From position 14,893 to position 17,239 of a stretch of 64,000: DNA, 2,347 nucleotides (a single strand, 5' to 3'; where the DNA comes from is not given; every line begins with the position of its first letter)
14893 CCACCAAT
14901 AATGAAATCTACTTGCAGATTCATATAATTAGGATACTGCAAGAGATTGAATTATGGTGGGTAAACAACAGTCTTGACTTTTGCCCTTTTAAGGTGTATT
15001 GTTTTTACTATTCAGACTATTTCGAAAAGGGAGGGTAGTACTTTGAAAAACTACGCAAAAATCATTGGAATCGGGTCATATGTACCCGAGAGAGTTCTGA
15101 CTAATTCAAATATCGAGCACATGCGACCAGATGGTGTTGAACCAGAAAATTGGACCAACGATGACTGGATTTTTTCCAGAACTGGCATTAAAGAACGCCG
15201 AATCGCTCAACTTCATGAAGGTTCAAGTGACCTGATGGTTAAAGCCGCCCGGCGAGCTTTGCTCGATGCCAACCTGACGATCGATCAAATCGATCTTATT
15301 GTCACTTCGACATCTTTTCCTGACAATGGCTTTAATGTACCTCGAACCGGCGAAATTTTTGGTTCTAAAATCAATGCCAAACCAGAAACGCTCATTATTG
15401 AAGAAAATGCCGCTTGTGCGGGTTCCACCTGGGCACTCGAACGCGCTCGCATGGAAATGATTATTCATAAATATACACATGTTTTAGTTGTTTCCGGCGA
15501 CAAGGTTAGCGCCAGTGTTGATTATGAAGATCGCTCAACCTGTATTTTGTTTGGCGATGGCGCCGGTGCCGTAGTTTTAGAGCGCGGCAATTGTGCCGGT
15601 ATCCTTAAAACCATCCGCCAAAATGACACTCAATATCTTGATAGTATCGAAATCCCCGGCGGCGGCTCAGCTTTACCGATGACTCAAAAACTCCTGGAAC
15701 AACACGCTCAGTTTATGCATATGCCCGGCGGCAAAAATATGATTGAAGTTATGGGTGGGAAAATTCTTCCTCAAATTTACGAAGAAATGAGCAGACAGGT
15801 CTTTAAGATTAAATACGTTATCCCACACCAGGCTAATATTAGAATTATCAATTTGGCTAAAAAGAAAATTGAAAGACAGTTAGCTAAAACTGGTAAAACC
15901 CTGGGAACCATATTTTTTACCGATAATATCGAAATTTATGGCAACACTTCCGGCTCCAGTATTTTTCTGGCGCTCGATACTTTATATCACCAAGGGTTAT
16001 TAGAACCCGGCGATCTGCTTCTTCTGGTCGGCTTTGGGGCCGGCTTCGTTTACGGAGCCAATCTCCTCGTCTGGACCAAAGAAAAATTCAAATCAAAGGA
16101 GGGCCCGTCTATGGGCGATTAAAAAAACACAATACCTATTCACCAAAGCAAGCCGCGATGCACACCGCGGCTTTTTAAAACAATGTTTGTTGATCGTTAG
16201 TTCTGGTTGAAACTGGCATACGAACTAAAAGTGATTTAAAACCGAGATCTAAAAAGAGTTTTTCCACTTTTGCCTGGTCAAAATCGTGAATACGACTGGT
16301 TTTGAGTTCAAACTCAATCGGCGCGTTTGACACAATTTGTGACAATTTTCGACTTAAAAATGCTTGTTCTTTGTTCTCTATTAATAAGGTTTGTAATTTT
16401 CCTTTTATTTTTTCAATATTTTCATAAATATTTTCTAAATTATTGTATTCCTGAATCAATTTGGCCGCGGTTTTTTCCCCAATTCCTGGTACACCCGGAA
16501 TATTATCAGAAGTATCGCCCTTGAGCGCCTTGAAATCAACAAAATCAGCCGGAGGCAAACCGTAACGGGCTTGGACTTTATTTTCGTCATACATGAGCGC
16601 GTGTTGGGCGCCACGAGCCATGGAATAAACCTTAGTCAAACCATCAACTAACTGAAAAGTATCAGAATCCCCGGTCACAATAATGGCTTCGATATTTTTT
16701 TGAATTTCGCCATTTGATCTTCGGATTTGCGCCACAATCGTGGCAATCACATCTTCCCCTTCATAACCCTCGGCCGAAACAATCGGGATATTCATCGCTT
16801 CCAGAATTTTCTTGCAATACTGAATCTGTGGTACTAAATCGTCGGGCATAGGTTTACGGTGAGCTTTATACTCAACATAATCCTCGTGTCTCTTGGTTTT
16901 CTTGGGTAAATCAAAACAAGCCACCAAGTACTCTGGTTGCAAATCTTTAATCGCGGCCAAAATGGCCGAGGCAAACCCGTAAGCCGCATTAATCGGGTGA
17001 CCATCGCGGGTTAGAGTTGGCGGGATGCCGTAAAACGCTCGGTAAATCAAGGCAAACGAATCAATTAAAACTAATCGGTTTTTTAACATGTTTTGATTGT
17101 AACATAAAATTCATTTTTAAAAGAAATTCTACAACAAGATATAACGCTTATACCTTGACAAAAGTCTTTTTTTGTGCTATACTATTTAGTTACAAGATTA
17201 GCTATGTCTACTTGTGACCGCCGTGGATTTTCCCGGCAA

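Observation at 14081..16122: Isolated FabZ-like double-hotdog gene plus FabH (KAS III) gene, each on its own promoter and terminator, with a 72-nt imperfect hairpin upstream of fabH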

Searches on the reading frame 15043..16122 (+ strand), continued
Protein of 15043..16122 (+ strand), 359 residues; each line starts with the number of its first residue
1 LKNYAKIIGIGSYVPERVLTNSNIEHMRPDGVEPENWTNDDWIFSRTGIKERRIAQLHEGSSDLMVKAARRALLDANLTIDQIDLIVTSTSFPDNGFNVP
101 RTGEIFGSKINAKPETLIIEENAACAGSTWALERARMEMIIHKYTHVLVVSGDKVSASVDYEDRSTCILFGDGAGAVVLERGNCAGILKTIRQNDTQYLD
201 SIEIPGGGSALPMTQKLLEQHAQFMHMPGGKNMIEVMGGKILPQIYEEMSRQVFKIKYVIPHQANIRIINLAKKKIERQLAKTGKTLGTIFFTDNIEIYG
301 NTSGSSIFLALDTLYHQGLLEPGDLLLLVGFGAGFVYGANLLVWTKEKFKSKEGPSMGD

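Call 56: find_related_loci(query=A2, collection=genome_contigs, flank=8000)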
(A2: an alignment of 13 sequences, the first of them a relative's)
Query A2 (359 aa) in genome_contigs; peptide patterns used: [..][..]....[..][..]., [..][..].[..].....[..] (x = any residue, [..] = any of these).
600 stretches matched a pattern (row limit reached: there are more); 594 encode a relative of the query (tblastn E <= 1e-3); the best 80 are kept; 80 distinct loci.
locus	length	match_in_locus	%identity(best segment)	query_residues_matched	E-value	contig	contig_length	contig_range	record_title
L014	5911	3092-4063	38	7-348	2e-65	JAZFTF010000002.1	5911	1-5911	MAG: Candidatus Omnitrophota bacterium isolate BS2bin.27 BS2bin.27_2, whole genome shotgun sequence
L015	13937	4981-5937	39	7-342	1e-62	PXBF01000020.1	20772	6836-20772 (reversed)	MAG: PVC group bacterium isolate T3Sed10_236R1 T3-Sed10-C4534, whole genome shotgun sequence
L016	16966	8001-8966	38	3-342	1e-62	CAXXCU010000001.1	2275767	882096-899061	MAG: Thermodesulfobacteriota bacterium isolate 4efedf9e-3e77-46ca-ab62-2aefeacd466c genome assembly, contig: contig_1, w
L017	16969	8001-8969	40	5-344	3e-62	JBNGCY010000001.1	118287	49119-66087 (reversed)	MAG: Desulfuromonadaceae bacterium isolate E05-012 bin85.fa-1, whole genome shotgun sequence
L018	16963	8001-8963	38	7-344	5e-62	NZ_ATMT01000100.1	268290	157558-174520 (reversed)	Paenibacillus alvei TS-15 PAALTS15_5, whole genome shotgun sequence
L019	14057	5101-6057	38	7-342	2e-61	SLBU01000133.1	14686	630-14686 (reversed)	MAG: Kiritimatiellae bacterium isolate CSSed162cmB_463R1 CSSed16-2cmB-11818, whole genome shotgun sequence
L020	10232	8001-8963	38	7-344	2e-61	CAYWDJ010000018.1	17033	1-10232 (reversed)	MAG TPA_asm: uncultured Planctomycetia bacterium isolate binchicken_co181_210 genome assembly, contig: NODE_5606_length_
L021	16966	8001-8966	37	7-344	2e-61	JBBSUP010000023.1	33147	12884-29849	MAG: Chthoniobacterales bacterium isolate SVL2_sbin.49 SVL2_sbin.49_k141_179909_length_33147_cov_28.3103, whole genome s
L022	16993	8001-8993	36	7-353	2e-61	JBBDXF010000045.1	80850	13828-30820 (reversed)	MAG: Myxococcota bacterium isolate LejiaD_71_22 Lejia_D_603_length_80850_cov_12, whole genome shotgun sequence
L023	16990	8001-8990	35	5-352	4e-61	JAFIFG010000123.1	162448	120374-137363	MAG: Clostridiaceae bacterium isolate coassembly_bin.26 k141_53751, whole genome shotgun sequence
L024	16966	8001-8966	37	3-342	2e-60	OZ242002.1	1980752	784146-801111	MAG: Thermodesulfobacteriota bacterium isolate e7122dd4-f3e6-4f07-b2bf-3ec12583613f genome assembly, chromosome: 1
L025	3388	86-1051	37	5-344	2e-60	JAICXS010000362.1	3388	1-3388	MAG: Nitrospiraceae bacterium isolate LS_FP_2_bin.130 k141_1282240_length_3388_cov_8.0000, whole genome shotgun sequence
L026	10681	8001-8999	36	5-352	1e-60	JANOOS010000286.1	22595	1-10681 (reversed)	MAG: Nitrospira sp. isolate VAR_43_metabat_111 VAR_43_k141_4950111, whole genome shotgun sequence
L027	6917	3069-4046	36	2-345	1e-60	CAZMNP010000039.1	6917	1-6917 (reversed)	MAG TPA_asm: uncultured Actinomycetes bacterium isolate binchicken_co31_380 genome assembly, contig: k141_4155259, whole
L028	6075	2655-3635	38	1-342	2e-60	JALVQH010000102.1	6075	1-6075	MAG: Campylobacteraceae bacterium isolate A3_metabat2_scaf2bin.030 A3_NODE_18081_length_6075_cov_3.912576, whole genome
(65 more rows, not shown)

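Call 84: find_encoding_contigs(protein=P0013, flank=8000, max_places=2)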
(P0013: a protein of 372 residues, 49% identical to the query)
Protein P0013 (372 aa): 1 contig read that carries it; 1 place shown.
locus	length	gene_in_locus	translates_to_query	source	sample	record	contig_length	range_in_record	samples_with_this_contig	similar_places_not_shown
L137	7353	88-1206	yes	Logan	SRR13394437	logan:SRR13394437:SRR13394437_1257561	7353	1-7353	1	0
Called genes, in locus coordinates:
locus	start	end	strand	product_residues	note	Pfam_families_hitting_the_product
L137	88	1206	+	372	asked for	PF08545:ACP_syn_III, PF08541:ACP_syn_III_C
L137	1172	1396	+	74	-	-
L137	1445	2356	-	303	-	PF02739:5_3_exonuc_N, PF01367:5_3_exonuc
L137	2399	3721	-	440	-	PF04055:Radical_SAM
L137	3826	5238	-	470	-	PF04055:Radical_SAM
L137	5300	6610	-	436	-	PF08245:Mur_ligase_M, PF02875:Mur_ligase_C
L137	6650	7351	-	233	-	?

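Call 89: search_protein_families(library=ncbifam, proteins=[L006:11487-11990:+, P0014, P0008, P0004], max_evalue=0.00001)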
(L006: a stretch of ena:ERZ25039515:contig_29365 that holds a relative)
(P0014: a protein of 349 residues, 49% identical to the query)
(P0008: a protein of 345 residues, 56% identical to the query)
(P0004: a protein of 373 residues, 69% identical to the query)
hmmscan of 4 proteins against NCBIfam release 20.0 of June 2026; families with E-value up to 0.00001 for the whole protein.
L006:11487-11990:+ (167 aa): 3 families
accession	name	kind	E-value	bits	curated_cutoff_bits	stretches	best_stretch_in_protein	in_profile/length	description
NF000582.1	PRK00006.1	equivalog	5.1e-08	32.9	113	1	22-129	9-115/137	3-hydroxyacyl-ACP dehydratase FabZ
TIGR01750.1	fabZ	equivalog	4.5e-07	29.8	155.15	1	28-135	16-125/141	3-hydroxyacyl-ACP dehydratase FabZ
NF009667.0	PRK13188.1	equivalog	2.6e-06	26.4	465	1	41-160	347-463/464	bifunctional UDP-3-O-[3-hydroxymyristoyl] N-acetylglucosamine deacetylase/3-hydroxyacyl-ACP dehydratase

P0014 (349 aa): 9 families
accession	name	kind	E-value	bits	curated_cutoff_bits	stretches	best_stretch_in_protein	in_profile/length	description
NF006829.0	PRK09352.1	subfamily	9.8e-67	225.2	249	1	7-340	5-321/322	beta-ketoacyl-ACP synthase 3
TIGR00747.1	fabH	subfamily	1.7e-61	208.1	292.1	1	7-340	3-322/322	beta-ketoacyl-ACP synthase III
NF004623.0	PRK05963.1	equivalog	2.9e-44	151.7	437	1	7-339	6-327/328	beta-ketoacyl-ACP synthase III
NF005541.0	PRK07204.1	equivalog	1e-29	104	402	1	7-338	5-327/329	beta-ketoacyl-ACP synthase III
NF005308.0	PRK06840.1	equivalog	6.5e-26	91.1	315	1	5-342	3-337/339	3-oxoacyl-ACP synthase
NF005703.0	PRK07515.1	equivalog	1.9e-16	59.9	304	1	64-339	97-371/373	beta-ketoacyl-ACP synthase III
NF006720.0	PRK09258.1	equivalog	1.2e-12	47.8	285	0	5-159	4-155/338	3-oxoacyl-ACP synthase III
NF009519.0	PRK12880.1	equivalog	1.7e-09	37.5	436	1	49-307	46-309/353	beta-ketoacyl-ACP synthase III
NF003274.0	PRK04262.1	equivalog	7.4e-07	28.5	244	0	250-330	216-298/347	hydroxymethylglutaryl-CoA synthase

P0008 (345 aa): 11 families
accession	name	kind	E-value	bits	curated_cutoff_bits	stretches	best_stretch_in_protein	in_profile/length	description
NF006829.0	PRK09352.1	subfamily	1.2e-74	251.2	249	1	3-338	3-321/322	beta-ketoacyl-ACP synthase 3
TIGR00747.1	fabH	subfamily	2.1e-70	237.4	292.1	1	5-338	3-322/322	beta-ketoacyl-ACP synthase III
NF004623.0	PRK05963.1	equivalog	5.2e-48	164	437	1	5-336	6-326/328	beta-ketoacyl-ACP synthase III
NF005541.0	PRK07204.1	equivalog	2.2e-38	132.5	402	1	2-337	2-328/329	beta-ketoacyl-ACP synthase III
NF005308.0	PRK06840.1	equivalog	1.4e-28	99.9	315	1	3-339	3-336/339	3-oxoacyl-ACP synthase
NF005703.0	PRK07515.1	equivalog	7e-22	77.8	304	1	55-336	90-370/373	beta-ketoacyl-ACP synthase III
NF006720.0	PRK09258.1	equivalog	1.6e-17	63.8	285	1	2-159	3-157/338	3-oxoacyl-ACP synthase III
NF009519.0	PRK12880.1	equivalog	3.4e-17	62.8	436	1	2-337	5-337/353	beta-ketoacyl-ACP synthase III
NF003274.0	PRK04262.1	equivalog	1.4e-10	40.8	244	1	5-159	3-147/347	hydroxymethylglutaryl-CoA synthase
NF005293.2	PRK06816.1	subfamily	5.8e-09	35.5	450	0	8-159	4-156/378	StlD/DarB family beta-ketosynthase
NF053539.1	resorcinol_DarB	exception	1.1e-07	31.3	550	0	5-159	3-157/377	dialkylresorcinol biosynthesis protein DarB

P0004 (373 aa): 12 families
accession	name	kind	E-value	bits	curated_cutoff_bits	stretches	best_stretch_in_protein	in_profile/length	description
NF006829.0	PRK09352.1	subfamily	6.9e-77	258.6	249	1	25-366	3-321/322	beta-ketoacyl-ACP synthase 3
TIGR00747.1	fabH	subfamily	2.2e-73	247.1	292.1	1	26-366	2-322/322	beta-ketoacyl-ACP synthase III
NF004623.0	PRK05963.1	equivalog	2.3e-45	155.3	437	1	27-364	6-326/328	beta-ketoacyl-ACP synthase III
NF005541.0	PRK07204.1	equivalog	4.8e-38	131.4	402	1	24-359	2-322/329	beta-ketoacyl-ACP synthase III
NF005308.0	PRK06840.1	equivalog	2.5e-30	105.6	315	1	26-368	4-337/339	3-oxoacyl-ACP synthase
NF005703.0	PRK07515.1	equivalog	3.1e-22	79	304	1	82-364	95-370/373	beta-ketoacyl-ACP synthase III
NF006720.0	PRK09258.1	equivalog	2.3e-17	63.3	285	1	68-184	46-160/338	3-oxoacyl-ACP synthase III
NF009519.0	PRK12880.1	equivalog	7.8e-15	55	436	1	69-364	46-336/353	beta-ketoacyl-ACP synthase III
NF003274.0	PRK04262.1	equivalog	8e-13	48.1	244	1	29-181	5-147/347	hydroxymethylglutaryl-CoA synthase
NF005293.2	PRK06816.1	subfamily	1.3e-08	34.3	450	0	265-351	279-361/378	StlD/DarB family beta-ketosynthase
NF053539.1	resorcinol_DarB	exception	3.9e-07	29.5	550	0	262-351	275-360/377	dialkylresorcinol biosynthesis protein DarB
TIGR01835.1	HMG-CoA-S_prok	equivalog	1.3e-06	27.5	360.35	0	71-211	37-168/382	hydroxymethylglutaryl-CoA synthase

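Call 93: search_protein_families(library=padloc, proteins=[window:15043-16122:+], max_evalue=0.01)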
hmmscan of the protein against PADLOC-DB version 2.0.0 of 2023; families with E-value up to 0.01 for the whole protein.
window:15043-16122:+ (359 aa): 0 families

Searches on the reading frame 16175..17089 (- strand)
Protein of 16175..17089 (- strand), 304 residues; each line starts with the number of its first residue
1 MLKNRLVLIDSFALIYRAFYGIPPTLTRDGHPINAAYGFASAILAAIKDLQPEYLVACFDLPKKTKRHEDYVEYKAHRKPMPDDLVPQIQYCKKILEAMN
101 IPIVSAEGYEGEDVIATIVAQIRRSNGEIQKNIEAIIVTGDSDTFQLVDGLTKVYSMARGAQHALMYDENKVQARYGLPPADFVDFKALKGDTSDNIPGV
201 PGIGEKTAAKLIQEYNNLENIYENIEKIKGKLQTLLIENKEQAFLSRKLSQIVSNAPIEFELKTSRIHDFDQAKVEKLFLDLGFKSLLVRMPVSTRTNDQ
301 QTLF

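Call 4: search_protein_families(library=pfam, proteins=[window:16175-17089:-], max_evalue=0.01)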
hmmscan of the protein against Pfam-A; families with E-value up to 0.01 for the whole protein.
window:16175-17089:- (304 aa): 3 families
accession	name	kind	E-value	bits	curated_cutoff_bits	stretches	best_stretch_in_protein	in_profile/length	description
PF02739.22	5_3_exonuc_N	-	7.9e-50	169.2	34.3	1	5-177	1-164/164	5'-3' exonuclease, N-terminal resolvase-like domain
PF01367.25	5_3_exonuc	-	8.7e-35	119.6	40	1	179-272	2-96/97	5'-3' exonuclease, C-terminal SAM fold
PF12826.13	HHH_2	-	0.0054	17.3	27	0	199-223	7-31/64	Helix-hairpin-helix motif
